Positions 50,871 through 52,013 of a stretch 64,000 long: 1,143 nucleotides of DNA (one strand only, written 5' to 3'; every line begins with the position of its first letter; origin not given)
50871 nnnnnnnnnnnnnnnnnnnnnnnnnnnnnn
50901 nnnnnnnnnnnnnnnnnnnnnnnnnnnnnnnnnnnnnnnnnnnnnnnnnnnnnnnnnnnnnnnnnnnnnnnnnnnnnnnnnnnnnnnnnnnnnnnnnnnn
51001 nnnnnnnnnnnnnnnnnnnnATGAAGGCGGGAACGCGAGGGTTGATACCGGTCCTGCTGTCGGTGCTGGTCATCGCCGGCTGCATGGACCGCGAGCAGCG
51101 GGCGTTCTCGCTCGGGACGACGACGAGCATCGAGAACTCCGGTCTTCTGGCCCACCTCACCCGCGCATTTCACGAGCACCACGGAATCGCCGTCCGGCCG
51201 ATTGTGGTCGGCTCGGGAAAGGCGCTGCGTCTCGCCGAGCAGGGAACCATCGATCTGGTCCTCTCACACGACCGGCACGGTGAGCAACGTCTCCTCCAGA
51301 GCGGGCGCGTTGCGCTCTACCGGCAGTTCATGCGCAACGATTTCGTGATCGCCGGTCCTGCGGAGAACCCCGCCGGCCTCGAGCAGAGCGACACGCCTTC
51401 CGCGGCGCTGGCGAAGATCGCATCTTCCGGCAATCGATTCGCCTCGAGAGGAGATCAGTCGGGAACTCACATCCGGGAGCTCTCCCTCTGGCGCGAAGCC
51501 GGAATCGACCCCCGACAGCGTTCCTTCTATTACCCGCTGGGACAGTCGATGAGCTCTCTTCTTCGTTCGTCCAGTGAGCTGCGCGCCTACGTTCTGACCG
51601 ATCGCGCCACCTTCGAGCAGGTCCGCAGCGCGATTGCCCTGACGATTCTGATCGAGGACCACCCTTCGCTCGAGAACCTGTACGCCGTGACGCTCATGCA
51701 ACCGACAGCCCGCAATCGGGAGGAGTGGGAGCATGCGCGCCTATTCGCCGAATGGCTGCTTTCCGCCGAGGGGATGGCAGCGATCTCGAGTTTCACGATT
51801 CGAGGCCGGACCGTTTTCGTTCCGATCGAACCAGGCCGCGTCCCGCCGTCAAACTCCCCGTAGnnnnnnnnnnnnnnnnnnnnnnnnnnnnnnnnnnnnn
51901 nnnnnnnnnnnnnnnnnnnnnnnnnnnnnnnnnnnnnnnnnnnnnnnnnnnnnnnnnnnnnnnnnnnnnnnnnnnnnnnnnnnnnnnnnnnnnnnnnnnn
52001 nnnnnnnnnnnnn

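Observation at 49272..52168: Pseudopilin trio plus orphan TupA-like binding protein form a 2.1-kb module bracketed by two composite repeat clusters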

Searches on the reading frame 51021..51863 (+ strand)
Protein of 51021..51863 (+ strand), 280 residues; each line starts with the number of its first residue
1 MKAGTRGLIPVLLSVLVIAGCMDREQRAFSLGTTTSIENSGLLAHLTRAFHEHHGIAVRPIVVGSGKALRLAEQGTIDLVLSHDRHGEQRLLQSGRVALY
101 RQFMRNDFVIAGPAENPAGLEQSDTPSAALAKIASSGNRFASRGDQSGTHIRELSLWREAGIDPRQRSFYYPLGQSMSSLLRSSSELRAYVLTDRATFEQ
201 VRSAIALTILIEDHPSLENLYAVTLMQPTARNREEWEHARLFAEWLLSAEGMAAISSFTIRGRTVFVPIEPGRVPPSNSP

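Call 6: search_protein_families(library=pfam, proteins=[window:51021-51863:+], max_evalue=0.01)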
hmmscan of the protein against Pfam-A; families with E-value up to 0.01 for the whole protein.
window:51021-51863:+ (280 aa): 4 families
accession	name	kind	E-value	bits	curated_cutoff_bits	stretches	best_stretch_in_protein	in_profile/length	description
PF12849.12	PBP_like_2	-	5.6e-22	79.2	27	1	31-250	13-267/267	PBP superfamily domain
PF13531.11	SBP_bac_11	-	3.3e-11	43.8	25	1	41-256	11-222/227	Bacterial extracellular solute-binding protein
PF03466.25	LysR_substrate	-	6.5e-05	22.8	28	1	25-166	4-132/209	LysR substrate binding domain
PF12727.12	PBP_like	-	7.3e-05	22.4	27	1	51-170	5-126/193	PBP superfamily domain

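Call 8: find_encoding_contigs(protein=window:51021-51860:+, flank=10000, max_places=6)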
Protein window:51021-51860:+ (280 aa): 1 contig read that carries it; 1 place shown.
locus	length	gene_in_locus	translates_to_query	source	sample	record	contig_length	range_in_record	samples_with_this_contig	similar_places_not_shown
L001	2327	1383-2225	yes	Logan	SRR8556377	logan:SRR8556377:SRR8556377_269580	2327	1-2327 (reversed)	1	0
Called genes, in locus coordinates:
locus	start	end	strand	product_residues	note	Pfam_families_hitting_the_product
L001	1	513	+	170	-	?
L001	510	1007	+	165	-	PF07963:N_methyl (weak)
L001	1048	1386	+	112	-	-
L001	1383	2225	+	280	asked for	PF12849:PBP_like_2, PF13531:SBP_bac_11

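Call 9: search_protein_families(library=ncbifam, proteins=[window:51021-51863:+], max_evalue=0.1)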
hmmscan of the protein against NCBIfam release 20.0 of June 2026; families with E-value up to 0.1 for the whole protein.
window:51021-51863:+ (280 aa): 1 family
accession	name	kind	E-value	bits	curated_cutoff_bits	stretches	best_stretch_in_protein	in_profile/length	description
NF041772.1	tung_bind_TupA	equivalog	4e-38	131.3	400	1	16-268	4-260/266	tungstate ABC transporter substrate-binding protein TupA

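Call 31: find_homologous_proteins(query=window:51021-51860:+, max_evalue=1e-10)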
Query window:51021-51860:+ (280 aa): 1390 proteins with E <= 1e-10 among 5091 candidates; the best 120 are listed.
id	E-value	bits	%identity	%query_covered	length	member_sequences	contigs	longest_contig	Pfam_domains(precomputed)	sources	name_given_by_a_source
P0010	5.8e-179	611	100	100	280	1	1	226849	PF13531.12,PF12849.13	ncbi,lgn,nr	ncbi:MAG TPA: substrate-binding domain-containing protein [Thermoanaerobaculia bacterium]|nr:substra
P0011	1.0e-83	299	52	94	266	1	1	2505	PF13531.12,PF12849.13,PF03466.26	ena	-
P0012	1.5e-83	299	54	93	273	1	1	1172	PF13531.12,PF12849.13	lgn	-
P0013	5.8e-78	280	51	94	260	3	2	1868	PF13531.12,PF12849.13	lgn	-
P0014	2.2e-75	272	50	93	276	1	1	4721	PF13531.12,PF12849.13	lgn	-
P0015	6.1e-75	270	52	93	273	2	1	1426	PF13531.12,PF12849.13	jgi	jgi:tungstate transport system substrate-binding protein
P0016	3.4e-74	268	54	88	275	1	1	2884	PF13531.12,PF12849.13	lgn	-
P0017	1.2e-70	256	52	88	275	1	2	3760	PF13531.12,PF12849.13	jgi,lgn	jgi:ABC-type tungstate transport system, permease component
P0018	1.8e-70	256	50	92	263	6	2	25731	PF13531.12,PF12849.13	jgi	jgi:tungstate transport system substrate-binding protein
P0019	3.5e-70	255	48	96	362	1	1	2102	PF13531.12,PF03544.20,PF12849.13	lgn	-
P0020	1.1e-68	250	50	89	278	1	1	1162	PF13531.12,PF12727.13,PF12849.13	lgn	-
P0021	2.7e-68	249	48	91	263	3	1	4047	PF13531.12,PF12849.13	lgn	-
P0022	3.7e-67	245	47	94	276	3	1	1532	PF13531.12,PF12849.13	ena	-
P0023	2.8e-66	242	46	94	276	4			PF13531.12,PF12849.13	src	-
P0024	1.3e-65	240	49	88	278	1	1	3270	PF13531.12,PF12849.13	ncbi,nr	ncbi:MAG TPA: substrate-binding domain-containing protein [Thermoanaerobaculia bacterium]|nr:substra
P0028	2.0e-64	236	47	88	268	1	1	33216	PF13531.12,PF12849.13,PF03466.26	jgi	jgi:tungstate transport system substrate-binding protein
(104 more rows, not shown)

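Call 32: find_encoding_contigs(protein=P0018, flank=6000, max_places=2)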
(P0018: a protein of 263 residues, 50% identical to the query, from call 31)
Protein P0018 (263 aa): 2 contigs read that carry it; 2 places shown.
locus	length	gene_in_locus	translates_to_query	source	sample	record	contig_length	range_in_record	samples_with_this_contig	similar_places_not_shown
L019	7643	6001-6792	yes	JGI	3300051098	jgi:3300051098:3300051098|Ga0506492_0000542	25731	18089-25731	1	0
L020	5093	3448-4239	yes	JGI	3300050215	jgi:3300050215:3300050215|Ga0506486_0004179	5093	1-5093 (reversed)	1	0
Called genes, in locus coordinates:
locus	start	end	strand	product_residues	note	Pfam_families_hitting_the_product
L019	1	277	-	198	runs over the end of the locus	-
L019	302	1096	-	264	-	-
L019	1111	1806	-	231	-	-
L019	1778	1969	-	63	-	-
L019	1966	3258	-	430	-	PF01841:Transglut_core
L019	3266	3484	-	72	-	-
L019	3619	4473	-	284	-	PF03704:BTAD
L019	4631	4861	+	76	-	-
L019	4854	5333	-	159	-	PF00583:Acetyltransf_1, PF13508:Acetyltransf_7 (weak)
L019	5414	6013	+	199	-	PF04116:FA_hydroxylase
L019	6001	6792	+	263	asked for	PF12849:PBP_like_2, PF13531:SBP_bac_11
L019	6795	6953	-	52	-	-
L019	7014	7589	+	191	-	PF07366:SnoaL, PF12680:SnoaL_2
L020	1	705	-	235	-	?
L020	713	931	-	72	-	-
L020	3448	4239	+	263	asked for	PF12849:PBP_like_2, PF13531:SBP_bac_11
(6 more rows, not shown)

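Call 33: find_encoding_contigs(protein=P0014, flank=6000, max_places=2)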
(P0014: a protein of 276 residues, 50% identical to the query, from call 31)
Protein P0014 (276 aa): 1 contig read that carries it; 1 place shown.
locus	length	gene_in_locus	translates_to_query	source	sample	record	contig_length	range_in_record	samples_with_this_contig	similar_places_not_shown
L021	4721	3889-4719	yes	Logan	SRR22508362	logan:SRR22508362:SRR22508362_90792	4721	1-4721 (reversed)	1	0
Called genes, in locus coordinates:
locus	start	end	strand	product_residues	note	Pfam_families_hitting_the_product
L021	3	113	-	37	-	?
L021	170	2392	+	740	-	-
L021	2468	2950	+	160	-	PF07963:N_methyl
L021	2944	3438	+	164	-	PF07963:N_methyl (weak)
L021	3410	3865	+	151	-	-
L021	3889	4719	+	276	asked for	PF12849:PBP_like_2, PF13531:SBP_bac_11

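Call 34: find_encoding_contigs(protein=P0028, flank=6000, max_places=2)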
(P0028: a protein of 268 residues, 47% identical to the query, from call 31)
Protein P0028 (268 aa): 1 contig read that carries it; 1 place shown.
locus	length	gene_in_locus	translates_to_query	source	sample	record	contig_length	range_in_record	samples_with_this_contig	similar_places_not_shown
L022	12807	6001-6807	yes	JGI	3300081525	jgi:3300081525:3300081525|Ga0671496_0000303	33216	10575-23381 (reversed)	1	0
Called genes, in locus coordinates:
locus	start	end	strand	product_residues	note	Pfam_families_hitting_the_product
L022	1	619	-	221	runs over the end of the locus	PF00300:His_Phos_1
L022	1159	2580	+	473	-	PF13509:S1_2 (faint), PF23459:S1_RRP5 (faint), PF00575:S1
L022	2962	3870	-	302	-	PF01522:Polysacc_deac_1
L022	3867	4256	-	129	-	-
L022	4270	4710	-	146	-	-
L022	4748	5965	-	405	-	PF22807:TrAA12, PF07995:GSDH, PF22807:TrAA12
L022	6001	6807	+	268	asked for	PF03466:LysR_substrate (weak), PF12849:PBP_like_2, PF13531:SBP_bac_11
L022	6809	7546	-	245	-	PF04116:FA_hydroxylase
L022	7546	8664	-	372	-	PF02417:Chromate_transp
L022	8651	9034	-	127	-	-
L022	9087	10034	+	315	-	PF20229:ChrB_N (weak), PF09828:ChrB_C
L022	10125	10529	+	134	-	-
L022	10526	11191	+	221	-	-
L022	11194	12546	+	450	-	PF02321:OEP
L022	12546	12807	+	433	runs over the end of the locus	PF07732:Cu-oxidase_3, PF00394:Cu-oxidase (weak), PF07731:Cu-oxidase_2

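Call 41: find_encoding_contigs(protein=P0017, flank=6000, max_places=2)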
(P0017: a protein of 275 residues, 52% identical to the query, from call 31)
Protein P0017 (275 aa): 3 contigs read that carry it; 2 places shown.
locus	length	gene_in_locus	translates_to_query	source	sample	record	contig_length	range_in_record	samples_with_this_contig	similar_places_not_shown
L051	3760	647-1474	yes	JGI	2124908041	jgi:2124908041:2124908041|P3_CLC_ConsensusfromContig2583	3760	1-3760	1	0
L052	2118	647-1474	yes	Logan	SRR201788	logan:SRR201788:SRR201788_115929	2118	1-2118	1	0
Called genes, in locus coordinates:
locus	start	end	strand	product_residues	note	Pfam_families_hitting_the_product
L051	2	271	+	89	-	?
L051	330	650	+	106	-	-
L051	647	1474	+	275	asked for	PF12849:PBP_like_2, PF13531:SBP_bac_11 (weak)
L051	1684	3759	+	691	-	PF00990:GGDEF, PF00563:EAL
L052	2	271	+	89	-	?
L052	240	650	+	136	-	-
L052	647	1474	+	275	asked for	PF12849:PBP_like_2, PF13531:SBP_bac_11 (weak)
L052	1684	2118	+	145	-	?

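Call 42: find_encoding_contigs(protein=P0016, flank=6000, max_places=2)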
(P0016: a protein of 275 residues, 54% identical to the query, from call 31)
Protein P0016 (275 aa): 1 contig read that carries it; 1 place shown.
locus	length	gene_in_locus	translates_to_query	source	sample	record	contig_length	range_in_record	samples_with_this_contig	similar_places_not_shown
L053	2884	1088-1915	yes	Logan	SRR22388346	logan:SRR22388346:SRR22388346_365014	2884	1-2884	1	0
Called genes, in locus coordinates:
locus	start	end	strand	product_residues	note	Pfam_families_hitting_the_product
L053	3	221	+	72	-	?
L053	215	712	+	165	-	PF07963:N_methyl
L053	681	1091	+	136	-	-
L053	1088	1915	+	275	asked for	PF12849:PBP_like_2, PF13531:SBP_bac_11 (weak)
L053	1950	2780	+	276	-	PF01427:Peptidase_M15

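Call 43: find_encoding_contigs(protein=P0011, flank=6000, max_places=2)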
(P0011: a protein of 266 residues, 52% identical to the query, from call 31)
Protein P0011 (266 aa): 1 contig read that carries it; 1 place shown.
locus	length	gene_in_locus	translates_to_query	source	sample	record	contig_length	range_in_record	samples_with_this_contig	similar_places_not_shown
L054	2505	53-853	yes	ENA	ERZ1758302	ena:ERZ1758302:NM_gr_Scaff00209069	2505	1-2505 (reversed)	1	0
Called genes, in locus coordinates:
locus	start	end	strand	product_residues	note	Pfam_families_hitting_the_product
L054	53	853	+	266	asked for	PF03466:LysR_substrate (faint), PF12849:PBP_like_2, PF13531:SBP_bac_11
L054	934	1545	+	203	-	PF01427:Peptidase_M15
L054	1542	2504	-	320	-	?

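Call 47: search_solved_structures(query=window:51021-51860:+, max_evalue=0.001, show_alignments=2)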
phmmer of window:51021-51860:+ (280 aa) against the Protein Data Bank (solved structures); distinct sequences matched with E-value up to 0.001: 5.
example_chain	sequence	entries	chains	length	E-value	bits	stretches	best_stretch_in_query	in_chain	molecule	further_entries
3lr1_A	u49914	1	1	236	3.3e-44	154.8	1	28-257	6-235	Tungstate ABC transporter, periplasmic tungstate-binding protein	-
3muq_A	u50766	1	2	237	5.2e-41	144.3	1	30-259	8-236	uncharacterized conserved protein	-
5my5_A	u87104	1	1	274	2.9e-39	138.5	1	28-268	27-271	ABC transporter periplasmic substrate-binding protein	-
3kn3_A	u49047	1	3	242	6.5e-31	111.2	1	30-259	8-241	PUTATIVE PERIPLASMIC PROTEIN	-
3cvg_A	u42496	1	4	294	7.6e-09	38.8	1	73-268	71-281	Putative metal binding protein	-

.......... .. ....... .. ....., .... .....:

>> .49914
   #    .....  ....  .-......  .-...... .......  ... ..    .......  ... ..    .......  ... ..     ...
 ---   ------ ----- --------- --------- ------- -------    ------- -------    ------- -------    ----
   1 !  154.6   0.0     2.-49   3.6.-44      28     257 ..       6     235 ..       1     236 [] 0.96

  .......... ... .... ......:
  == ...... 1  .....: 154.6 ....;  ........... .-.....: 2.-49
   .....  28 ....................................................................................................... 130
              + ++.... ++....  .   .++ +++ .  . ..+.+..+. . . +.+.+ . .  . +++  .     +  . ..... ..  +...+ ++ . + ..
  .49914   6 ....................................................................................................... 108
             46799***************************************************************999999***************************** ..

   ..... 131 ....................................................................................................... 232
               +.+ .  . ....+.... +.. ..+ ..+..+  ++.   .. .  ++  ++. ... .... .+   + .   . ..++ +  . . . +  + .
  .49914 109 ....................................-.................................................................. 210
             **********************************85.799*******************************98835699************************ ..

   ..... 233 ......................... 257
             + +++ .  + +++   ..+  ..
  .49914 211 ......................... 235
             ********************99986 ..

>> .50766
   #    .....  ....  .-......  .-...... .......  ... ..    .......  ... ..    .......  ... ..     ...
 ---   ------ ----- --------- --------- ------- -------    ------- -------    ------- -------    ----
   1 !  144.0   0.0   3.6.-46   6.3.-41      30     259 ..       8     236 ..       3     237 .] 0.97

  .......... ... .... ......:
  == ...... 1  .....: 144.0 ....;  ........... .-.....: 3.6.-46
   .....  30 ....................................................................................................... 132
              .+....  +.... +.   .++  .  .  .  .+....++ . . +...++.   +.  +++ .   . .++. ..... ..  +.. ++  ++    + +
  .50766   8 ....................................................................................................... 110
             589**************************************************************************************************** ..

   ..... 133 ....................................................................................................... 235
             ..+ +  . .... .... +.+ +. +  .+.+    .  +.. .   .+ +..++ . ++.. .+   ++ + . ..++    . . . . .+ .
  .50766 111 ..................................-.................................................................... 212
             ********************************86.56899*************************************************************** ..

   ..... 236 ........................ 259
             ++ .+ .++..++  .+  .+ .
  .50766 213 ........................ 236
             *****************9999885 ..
